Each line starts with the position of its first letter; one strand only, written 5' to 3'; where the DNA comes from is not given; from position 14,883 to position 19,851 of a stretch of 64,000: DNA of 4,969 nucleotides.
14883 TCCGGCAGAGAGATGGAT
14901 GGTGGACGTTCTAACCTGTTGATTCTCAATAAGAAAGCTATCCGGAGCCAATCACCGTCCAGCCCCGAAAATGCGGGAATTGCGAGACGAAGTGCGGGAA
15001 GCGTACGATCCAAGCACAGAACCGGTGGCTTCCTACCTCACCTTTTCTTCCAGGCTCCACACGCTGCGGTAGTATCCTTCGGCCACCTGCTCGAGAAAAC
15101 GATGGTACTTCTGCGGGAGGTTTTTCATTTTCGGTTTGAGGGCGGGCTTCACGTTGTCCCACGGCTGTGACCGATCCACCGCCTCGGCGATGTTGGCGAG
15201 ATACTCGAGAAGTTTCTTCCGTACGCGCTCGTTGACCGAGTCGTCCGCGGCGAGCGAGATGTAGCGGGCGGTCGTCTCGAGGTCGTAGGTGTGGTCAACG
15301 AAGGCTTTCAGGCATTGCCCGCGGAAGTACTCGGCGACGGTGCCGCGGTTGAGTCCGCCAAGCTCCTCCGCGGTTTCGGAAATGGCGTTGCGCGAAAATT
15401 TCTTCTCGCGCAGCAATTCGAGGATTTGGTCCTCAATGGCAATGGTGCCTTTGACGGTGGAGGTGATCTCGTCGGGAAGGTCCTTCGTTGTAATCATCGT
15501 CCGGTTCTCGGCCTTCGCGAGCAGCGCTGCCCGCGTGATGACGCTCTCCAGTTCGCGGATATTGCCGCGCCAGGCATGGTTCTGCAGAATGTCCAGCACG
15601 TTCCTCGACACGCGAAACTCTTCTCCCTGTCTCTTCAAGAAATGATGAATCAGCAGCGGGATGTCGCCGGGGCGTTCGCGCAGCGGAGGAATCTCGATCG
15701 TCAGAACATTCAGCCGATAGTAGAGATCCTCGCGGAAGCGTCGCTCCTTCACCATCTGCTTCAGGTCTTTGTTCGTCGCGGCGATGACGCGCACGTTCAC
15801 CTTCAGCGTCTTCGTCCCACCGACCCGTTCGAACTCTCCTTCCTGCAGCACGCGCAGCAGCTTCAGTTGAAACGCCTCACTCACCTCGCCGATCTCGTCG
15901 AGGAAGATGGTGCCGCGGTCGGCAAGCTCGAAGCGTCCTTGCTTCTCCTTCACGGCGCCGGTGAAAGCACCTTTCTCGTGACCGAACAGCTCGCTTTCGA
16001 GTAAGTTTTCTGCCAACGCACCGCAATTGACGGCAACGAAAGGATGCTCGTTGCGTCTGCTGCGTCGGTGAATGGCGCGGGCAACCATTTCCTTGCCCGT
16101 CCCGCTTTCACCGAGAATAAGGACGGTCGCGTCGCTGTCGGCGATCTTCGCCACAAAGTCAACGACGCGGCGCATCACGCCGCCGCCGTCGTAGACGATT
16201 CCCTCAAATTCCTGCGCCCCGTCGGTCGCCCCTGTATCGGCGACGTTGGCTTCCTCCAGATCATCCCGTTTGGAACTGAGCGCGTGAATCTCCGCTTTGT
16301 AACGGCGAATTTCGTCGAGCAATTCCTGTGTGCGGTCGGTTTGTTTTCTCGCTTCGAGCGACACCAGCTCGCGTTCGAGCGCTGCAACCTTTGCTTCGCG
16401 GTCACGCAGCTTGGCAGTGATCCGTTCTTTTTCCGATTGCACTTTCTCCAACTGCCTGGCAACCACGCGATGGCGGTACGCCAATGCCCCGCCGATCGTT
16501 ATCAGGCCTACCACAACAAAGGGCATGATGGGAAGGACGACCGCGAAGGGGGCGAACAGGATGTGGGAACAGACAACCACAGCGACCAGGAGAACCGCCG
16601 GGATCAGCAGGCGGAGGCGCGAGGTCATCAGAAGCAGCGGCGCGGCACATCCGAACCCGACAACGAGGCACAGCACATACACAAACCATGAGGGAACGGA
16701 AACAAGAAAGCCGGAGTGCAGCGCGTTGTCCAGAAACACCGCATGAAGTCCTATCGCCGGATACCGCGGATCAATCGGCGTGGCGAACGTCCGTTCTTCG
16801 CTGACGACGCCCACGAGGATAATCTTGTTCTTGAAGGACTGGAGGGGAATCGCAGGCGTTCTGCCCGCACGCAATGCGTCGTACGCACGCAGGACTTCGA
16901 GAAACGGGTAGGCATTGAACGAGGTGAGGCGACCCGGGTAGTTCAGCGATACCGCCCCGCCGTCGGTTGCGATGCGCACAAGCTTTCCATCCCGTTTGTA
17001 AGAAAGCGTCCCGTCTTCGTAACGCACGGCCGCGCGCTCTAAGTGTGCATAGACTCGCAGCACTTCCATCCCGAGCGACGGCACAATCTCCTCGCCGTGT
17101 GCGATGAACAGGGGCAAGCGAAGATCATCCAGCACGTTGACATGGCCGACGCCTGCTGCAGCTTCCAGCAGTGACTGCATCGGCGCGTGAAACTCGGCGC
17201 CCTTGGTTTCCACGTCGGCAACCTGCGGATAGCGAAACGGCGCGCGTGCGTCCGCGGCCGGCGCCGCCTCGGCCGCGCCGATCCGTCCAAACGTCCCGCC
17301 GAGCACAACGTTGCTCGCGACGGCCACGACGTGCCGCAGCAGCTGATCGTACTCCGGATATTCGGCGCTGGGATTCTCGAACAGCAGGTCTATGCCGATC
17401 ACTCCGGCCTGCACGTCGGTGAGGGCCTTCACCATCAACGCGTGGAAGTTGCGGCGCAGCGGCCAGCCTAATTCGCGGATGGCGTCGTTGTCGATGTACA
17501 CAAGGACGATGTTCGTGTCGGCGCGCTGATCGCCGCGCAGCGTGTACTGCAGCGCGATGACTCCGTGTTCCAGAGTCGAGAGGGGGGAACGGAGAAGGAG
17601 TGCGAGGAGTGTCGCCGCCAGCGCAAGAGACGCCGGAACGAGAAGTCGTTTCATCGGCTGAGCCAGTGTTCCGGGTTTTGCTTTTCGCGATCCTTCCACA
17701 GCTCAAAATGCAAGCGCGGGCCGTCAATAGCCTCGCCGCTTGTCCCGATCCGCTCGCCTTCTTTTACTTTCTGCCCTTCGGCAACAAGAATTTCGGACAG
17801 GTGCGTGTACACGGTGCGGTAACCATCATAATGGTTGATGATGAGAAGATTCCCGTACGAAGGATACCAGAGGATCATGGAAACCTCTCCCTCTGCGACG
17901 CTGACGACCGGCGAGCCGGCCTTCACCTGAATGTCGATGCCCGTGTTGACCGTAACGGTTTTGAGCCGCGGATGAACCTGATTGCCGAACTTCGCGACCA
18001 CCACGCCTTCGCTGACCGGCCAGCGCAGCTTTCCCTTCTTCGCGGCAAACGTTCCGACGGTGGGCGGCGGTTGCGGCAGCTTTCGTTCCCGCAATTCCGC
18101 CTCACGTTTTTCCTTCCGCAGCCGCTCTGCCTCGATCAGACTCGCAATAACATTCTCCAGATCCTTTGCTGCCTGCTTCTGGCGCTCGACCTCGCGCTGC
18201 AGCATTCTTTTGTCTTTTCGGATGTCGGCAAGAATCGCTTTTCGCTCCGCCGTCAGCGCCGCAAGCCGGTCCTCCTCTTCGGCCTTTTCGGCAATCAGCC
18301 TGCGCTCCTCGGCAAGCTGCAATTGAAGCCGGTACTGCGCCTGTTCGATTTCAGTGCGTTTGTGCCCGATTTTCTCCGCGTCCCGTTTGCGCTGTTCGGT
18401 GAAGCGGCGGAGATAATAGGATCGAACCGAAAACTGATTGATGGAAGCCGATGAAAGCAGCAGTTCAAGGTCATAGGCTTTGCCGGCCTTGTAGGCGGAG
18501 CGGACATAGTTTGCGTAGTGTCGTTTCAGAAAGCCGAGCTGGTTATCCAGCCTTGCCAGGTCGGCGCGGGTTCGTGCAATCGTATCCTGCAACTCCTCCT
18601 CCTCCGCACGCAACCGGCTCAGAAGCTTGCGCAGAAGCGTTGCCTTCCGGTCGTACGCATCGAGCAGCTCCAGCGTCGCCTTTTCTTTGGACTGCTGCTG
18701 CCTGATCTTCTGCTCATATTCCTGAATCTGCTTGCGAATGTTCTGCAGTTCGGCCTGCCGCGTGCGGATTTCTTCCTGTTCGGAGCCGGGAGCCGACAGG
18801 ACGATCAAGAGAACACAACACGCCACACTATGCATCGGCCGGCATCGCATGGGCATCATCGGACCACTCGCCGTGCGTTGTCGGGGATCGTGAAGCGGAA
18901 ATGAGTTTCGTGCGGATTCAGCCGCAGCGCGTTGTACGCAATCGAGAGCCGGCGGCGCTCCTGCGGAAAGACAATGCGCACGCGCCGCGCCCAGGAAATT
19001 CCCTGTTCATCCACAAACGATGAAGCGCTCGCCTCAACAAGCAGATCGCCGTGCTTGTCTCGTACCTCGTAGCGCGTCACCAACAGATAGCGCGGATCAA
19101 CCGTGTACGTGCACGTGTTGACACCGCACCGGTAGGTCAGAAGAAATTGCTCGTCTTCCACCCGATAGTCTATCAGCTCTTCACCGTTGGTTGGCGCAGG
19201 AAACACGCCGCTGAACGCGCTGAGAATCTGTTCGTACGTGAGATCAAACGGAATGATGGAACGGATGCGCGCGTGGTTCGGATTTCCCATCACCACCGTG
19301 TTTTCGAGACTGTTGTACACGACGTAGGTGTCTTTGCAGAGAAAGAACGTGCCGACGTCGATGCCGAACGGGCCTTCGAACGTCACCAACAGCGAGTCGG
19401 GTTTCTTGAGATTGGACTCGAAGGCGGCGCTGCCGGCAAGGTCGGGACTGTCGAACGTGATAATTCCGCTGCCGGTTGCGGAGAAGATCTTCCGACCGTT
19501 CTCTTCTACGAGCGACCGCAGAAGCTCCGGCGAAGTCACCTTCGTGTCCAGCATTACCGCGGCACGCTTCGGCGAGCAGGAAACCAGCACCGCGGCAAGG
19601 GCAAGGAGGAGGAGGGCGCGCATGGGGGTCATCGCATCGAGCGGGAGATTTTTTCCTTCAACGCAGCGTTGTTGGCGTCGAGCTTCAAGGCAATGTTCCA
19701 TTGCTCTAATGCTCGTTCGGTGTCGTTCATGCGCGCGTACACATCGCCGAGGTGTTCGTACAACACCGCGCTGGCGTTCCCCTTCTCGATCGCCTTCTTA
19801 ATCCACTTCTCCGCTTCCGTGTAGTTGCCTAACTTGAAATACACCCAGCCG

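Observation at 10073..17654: Candidate undescribed envelope system: CHASE2 / sigma-54 one-component activator driving a four-gene module of unknown function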

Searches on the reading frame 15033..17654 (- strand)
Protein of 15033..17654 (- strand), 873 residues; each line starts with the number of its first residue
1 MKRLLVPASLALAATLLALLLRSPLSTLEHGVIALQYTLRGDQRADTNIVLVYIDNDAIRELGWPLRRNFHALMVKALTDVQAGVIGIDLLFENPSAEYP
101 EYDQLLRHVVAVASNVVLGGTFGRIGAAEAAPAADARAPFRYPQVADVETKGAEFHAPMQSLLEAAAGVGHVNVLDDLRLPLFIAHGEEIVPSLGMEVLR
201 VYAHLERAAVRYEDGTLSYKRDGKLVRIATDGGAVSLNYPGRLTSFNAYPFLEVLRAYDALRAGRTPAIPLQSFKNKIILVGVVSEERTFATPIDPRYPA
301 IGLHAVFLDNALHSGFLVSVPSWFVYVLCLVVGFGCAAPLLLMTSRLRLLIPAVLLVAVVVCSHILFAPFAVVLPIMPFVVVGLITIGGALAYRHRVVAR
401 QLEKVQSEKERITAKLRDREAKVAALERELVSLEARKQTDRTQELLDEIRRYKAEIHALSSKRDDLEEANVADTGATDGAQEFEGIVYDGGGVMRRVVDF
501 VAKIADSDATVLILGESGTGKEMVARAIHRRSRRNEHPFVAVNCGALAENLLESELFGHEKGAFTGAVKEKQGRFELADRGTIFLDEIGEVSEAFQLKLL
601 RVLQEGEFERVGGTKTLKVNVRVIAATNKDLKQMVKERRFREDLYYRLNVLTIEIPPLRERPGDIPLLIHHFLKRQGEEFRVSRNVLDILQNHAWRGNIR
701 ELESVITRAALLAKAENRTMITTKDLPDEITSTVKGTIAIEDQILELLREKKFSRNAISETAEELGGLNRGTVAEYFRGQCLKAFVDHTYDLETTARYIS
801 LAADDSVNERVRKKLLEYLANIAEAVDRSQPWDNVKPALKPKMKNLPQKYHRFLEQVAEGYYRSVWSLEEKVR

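Call 3: search_protein_families(library=pfam, proteins=[window:15033-17654:-], max_evalue=0.1)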
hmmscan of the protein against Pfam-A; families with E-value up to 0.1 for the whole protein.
window:15033-17654:- (873 aa): 16 families
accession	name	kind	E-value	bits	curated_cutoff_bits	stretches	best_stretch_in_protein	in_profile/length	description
PF00158.32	Sigma54_activat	-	1.4e-73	246.5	20.2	1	493-654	7-168/168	Sigma-54 interaction domain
PF05226.16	CHASE2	-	6.2e-37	128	26.3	1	15-332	3-250/257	CHASE2 domain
PF14532.12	Sigma54_activ_2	-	3.4e-20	73.1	25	1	496-658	9-138/138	Sigma-54 interaction domain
PF25601.1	AAA_lid_14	-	6.3e-19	68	27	1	659-734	1-78/87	AAA+ ATPase lid domain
PF07728.20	AAA_5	-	1.1e-07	32.4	22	1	511-630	2-124/139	AAA domain (dynein-related subfamily)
PF07724.20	AAA_2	-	1.9e-07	31.7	27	1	509-640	4-136/166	AAA domain (Cdc48 subfamily)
PF00004.35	AAA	-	2.3e-06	28.5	21.2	1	511-631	1-111/131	ATPase family associated with various cellular activities (AAA)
PF10003.15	DUF2244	-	0.00014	22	27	1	353-442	16-104/138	Integral membrane protein (DUF2244)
PF01078.27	Mg_chelatase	-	0.00015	21.7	20.3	1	566-628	93-157/207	Magnesium chelatase, subunit ChlI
PF20030.5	bpMoxR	-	0.0013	18.3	27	1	498-628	21-145/205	MoxR domain in the MoxR-vWA-beta-propeller ternary systems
PF00493.29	MCM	-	0.0015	18.2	23.3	1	507-644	56-188/224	MCM P-loop domain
PF13191.12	AAA_16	-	0.0072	17.3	32.6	1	496-563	11-85/167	AAA ATPase domain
PF02090.21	SPAM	-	0.01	16.2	35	1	393-469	12-90/142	Salmonella surface presentation of antigen gene type M protein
PF10303.14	DUF2408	-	0.02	15.9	25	0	411-468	3-55/130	Protein of unknown function (DUF2408)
PF13604.12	AAA_30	-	0.026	14.7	27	1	501-605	10-114/191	AAA domain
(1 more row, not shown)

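Call 5: search_protein_families(library=ncbifam, proteins=[window:15033-17654:-], max_evalue=1)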
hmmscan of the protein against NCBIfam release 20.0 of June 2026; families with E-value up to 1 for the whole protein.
window:15033-17654:- (873 aa): 38 families (the best 25 are shown)
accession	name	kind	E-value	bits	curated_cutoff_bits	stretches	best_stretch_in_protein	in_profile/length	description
TIGR01817.1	nifA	equivalog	1.4e-112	377.2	528.85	1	473-717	184-432/534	nif-specific transcriptional activator NifA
NF041552.1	TF_PrdR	equivalog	1.4e-95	320.8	795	1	482-761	265-547/577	sigma-54 dependent transcriptional regulator PrdR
NF003451.0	PRK05022.1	equivalog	6e-95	318.9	476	1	439-813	148-506/512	nitric oxide reductase transcriptional regulator NorR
NF008469.0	PRK11361.1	equivalog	8.6e-94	314.8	714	1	493-740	151-400/461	acetoacetate metabolism transcriptional regulator AtoC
TIGR01818.1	ntrC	equivalog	1.2e-91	307.9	558.6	1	491-747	140-398/463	nitrogen regulation protein NR(I)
NF038308.1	RNA_repair_RtcR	equivalog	2.6e-91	307.1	650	1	448-736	147-442/530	RNA repair transcriptional activator RtcR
TIGR02915.1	PEP_resp_reg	equivalog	4.4e-91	305.9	502.6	1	475-731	131-387/445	PEP-CTERM-box response regulator transcription factor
NF050807.1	TransRegFlbDCaul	equivalog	7.4e-88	295.4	750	1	492-720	125-358/454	sigma-54-dependent transcriptional regulator FlbD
NF011958.0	PRK15429.1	equivalog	1.7e-86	291.3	830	1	446-732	344-627/692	formate hydrogenlyase transcriptional activator FlhA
TIGR02329.1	propionate_PrpR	equivalog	3.3e-84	283.4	499.2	1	492-727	219-464/526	propionate catabolism operon regulatory protein PrpR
NF007689.0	PRK10365.1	equivalog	2.6e-82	277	760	1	485-741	140-397/441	sigma-54-dependent response regulator transcription factor ZraR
NF041906.1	V4R_TF_MobR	exception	2.9e-82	276.9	999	1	492-750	239-500/544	phenol degradation transcriptional regulator MobR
TIGR02974.1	phageshock_pspF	equivalog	4.5e-80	269.4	443.55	1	495-722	9-242/336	phage shock protein operon transcriptional activator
NF011953.0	PRK15424.1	equivalog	8e-77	259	703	1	491-740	225-492/538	propionate catabolism operon regulatory protein PrpR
NF041946.1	LuxO_transreg_Vib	equivalog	4.6e-76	256.5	800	1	475-744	124-394/463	quorum-sensing sigma-54 dependent transcriptional regulator LuxO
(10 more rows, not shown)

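Call 70: search_protein_families(library=padloc, proteins=[window:15033-17654:-], max_evalue=0.01)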
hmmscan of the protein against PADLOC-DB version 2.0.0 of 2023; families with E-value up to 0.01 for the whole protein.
window:15033-17654:- (873 aa): 5 families
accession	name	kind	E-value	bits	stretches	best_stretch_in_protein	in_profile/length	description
PDLC01995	RtcR_PspF2--CARF_AAA_HTH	-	3.7e-107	357.4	1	462-734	145-417/481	-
PDLC01994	RtcR_PspF1--CARF_AAA_HTH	-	2.1e-53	180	1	494-734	167-410/468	-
PDLC01993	RtcR--CARF_AAA_HTH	-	1.8e-52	176.5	1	496-732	191-438/523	-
PDLC04606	PDC-M37B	-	5.4e-06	23.8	1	511-649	177-312/390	-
PDLC02350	AbiO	-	0.0035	14.2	1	502-592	188-270/468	AbiO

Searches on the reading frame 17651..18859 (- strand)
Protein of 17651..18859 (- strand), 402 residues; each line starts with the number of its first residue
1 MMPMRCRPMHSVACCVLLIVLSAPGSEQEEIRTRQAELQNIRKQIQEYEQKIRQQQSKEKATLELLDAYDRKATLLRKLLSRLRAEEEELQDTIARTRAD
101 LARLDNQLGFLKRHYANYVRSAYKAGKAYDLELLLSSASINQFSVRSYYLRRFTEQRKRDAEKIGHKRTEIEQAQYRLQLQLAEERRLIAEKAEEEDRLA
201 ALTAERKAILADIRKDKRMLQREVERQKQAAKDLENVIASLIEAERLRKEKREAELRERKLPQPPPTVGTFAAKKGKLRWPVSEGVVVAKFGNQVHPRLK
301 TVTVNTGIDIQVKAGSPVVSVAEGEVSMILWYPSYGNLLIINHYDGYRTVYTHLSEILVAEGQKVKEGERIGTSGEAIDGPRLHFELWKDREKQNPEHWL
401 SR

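Call 3: search_protein_families(library=pfam, proteins=[window:17651-18859:-], max_evalue=0.1)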
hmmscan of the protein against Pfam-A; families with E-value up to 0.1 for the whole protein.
window:17651-18859:- (402 aa): 4 families
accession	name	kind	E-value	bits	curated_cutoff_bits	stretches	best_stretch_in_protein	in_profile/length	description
PF01551.29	Peptidase_M23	-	6.1e-28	97.3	28.7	1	304-396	2-96/96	Peptidase family M23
PF25443.1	ANG-1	-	0.0057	17.3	28.5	1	177-246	15-84/105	ANG-1-like domain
PF11932.13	DUF3450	-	0.0076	16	32.6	1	12-108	2-98/241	Protein of unknown function (DUF3450)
PF05266.19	DUF724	-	0.021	15.2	38.4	1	29-116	95-182/188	Protein of unknown function (DUF724)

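Call 5: search_protein_families(library=ncbifam, proteins=[window:17651-18859:-], max_evalue=1)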
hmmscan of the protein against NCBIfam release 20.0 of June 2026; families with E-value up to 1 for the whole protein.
window:17651-18859:- (402 aa): 24 families
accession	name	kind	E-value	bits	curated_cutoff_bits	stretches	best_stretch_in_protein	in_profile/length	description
NF050804.1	CellDivDipMCaul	equivalog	6e-23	81.5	900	1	267-387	495-613/634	cell division endopeptidase DipM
NF053825.1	PdgNdpepShyA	equivalog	8.8e-22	77.4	700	1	293-389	284-382/425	peptidoglycan DD-endopeptidase ShyA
NF008644.1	PRK11637.1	equivalog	1.5e-21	76.8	270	2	271-402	257-385/385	murein hydrolase activator EnvC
NF008652.0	PRK11649.1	equivalog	3.4e-21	75.4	341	1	273-396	279-406/439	murein DD-endopeptidase MepM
NF041208.1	celldiv_DipM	equivalog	1e-18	67.8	740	1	277-400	297-417/419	cell division endopeptidase DipM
NF040883.1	amid_act_ActS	equivalog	1.3e-16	60.6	375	1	275-387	114-220/242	amidase activator ActS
NF052336.1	PdgHdaseHSB100310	equivalog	1.2e-15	57.7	500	1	269-394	26-148/316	peptidoglycan hydrolase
NF008123.1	PRK10871.1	equivalog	1.3e-15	57.7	311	1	272-400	240-362/365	murein hydrolase activator NlpD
NF053738.1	S2SprSpoIIQBc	equivalog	9.4e-14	51.6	250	1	303-401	120-224/232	stage II sporulation protein SpoIIQ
NF052530.1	Heli_ShapePgp3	exception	1.2e-13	50.8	300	1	286-396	148-260/270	peptidoglycan metallopeptidase Pgp3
NF053824.1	PdgNdpepShyC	equivalog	1.3e-13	50.6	700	1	272-396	262-389/429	peptidoglycan DD-endopeptidase ShyC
NF047755.1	LIC_10271_M23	exception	8.5e-12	45.3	180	1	240-396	60-205/207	LIC_10271 family cell wall hydrolase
NF052529.1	PG_M23_Pgp6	exception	2.1e-10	39.9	600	1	244-400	274-432/452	peptidoglycan metallopeptidase Pgp6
NF047657.1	CellWlHdaseLepto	equivalog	1.9e-05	24.2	400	1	254-387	81-207/221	hypothetical protein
TIGR04523.1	Mplasa_alph_rch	subfamily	0.00049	18.2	270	1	28-110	168-250/745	helix-rich protein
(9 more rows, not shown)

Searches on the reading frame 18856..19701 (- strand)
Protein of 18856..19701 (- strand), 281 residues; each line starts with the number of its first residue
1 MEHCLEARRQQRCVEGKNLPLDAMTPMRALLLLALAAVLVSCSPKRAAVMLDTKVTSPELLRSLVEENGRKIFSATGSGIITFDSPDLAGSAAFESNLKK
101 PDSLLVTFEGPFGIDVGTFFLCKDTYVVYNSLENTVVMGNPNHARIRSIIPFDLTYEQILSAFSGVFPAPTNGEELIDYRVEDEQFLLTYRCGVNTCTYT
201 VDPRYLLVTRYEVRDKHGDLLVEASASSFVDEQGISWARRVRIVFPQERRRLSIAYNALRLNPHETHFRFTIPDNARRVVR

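Call 3: search_protein_families(library=pfam, proteins=[window:18856-19701:-], max_evalue=0.1)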
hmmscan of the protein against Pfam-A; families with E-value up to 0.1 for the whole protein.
window:18856-19701:- (281 aa): 1 family
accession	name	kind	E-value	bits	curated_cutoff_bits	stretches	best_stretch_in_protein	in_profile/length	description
PF14125.13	DUF4292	-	9.1e-16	58.6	23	1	99-278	32-208/209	Domain of unknown function (DUF4292)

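Call 5: search_protein_families(library=ncbifam, proteins=[window:18856-19701:-], max_evalue=1)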
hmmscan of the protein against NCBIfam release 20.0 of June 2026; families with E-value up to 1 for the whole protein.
window:18856-19701:- (281 aa): 1 family
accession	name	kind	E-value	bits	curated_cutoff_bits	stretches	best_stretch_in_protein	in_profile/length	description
NF053559.1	LolB1_Flavo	equivalog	3.5e-08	33.3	50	1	31-272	2-244/244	lipoprotein insertase outer membrane protein LolB1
